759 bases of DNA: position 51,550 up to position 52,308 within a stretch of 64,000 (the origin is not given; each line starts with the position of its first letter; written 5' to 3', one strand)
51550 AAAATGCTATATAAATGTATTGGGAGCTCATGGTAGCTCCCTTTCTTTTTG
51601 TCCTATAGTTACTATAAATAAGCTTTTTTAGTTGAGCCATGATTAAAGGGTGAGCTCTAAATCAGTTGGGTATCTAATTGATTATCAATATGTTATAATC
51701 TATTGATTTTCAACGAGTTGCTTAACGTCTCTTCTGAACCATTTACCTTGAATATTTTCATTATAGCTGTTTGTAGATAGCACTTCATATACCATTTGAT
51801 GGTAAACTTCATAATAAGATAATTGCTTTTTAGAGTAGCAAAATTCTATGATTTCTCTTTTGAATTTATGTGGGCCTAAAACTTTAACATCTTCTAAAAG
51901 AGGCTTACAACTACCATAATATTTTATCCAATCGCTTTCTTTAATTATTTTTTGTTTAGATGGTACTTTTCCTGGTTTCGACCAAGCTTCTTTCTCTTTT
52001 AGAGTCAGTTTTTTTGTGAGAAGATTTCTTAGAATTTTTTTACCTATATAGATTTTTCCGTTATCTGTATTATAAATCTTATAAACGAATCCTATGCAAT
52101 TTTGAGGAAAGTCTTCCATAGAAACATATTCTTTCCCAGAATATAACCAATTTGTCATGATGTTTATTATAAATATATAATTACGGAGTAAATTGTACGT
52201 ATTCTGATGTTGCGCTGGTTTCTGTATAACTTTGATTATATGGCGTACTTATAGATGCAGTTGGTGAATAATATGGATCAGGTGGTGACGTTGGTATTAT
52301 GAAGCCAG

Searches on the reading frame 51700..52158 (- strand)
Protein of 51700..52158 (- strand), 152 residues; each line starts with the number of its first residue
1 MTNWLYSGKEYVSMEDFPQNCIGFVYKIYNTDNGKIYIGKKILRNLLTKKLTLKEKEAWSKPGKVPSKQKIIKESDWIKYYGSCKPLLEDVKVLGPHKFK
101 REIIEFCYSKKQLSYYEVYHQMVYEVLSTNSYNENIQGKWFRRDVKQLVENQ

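Call 91: search_protein_families(library=phrogs, max_evalue=0.001, proteins=[window:51700-52158:-])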
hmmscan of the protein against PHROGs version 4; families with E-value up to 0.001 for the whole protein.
window:51700-52158:- (152 aa): 3 families
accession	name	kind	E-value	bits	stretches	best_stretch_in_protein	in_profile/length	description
phrog_447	-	other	2.2e-33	116.2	1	2-148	8-144/148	NAD synthetase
phrog_314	-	DNA, RNA and nucleotide metabolism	1e-14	55.4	1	11-141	167-269/574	homing endonuclease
phrog_7168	-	DNA, RNA and nucleotide metabolism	2.4e-05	25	0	85-138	43-97/284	homing endonuclease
